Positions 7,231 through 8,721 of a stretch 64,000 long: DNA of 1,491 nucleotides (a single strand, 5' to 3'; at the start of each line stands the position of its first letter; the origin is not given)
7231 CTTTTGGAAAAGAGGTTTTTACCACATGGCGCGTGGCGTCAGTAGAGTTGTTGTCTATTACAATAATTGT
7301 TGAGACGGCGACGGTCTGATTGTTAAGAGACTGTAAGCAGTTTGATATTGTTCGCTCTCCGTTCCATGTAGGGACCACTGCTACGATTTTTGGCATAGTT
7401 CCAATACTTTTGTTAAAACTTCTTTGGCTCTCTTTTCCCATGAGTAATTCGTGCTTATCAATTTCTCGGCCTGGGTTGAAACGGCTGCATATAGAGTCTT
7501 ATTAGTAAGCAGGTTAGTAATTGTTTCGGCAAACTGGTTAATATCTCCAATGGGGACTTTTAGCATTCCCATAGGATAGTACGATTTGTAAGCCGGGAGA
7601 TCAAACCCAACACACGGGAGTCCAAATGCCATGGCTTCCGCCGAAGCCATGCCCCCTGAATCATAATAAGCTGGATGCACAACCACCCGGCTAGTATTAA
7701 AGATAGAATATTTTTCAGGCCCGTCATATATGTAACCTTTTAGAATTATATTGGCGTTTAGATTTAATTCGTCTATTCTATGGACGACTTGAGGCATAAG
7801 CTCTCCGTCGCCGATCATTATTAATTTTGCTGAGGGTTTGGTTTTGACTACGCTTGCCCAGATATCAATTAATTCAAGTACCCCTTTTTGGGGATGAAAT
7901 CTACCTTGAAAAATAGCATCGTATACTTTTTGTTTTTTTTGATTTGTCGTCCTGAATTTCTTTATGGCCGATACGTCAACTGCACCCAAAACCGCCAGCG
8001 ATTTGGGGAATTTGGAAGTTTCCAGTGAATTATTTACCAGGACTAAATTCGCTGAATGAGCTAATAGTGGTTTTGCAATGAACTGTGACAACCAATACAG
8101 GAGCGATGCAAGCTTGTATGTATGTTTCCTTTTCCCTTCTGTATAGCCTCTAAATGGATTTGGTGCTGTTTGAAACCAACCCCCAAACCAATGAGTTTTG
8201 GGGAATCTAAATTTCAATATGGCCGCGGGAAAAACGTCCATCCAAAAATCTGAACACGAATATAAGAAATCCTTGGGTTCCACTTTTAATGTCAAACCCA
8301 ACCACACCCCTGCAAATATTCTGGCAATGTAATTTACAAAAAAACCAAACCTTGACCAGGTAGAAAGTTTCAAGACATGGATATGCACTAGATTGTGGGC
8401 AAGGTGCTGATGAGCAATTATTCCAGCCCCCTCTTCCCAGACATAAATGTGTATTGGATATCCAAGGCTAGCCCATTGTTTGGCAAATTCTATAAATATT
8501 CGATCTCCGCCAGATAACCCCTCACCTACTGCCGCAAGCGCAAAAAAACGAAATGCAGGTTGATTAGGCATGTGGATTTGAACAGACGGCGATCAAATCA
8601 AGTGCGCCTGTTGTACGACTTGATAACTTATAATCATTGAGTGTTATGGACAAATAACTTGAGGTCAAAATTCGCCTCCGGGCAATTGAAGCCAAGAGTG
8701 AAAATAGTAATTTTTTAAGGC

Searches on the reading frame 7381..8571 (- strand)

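Call 19: search_protein_families(library=pfam, proteins=[window:7381-8571:-], max_evalue=0.01)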
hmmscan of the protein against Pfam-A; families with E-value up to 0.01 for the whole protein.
window:7381-8571:- (396 aa): 4 families
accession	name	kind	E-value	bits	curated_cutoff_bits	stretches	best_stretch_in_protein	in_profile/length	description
PF00534.26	Glycos_transf_1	-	8.1e-26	91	26.4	1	205-370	4-171/172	Glycosyl transferases group 1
PF13692.12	Glyco_trans_1_4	-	3.4e-22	79.7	27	1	219-357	4-142/142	Glycosyl transferases group 1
PF13524.12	Glyco_trans_1_2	-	1.9e-05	25.1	25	1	284-386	37-143/144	Glycosyl transferase-like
PF20706.3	GT4-conflict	-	0.0014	18.1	26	1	208-321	189-309/385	Family 4 Glycosyltransferase in conflict systems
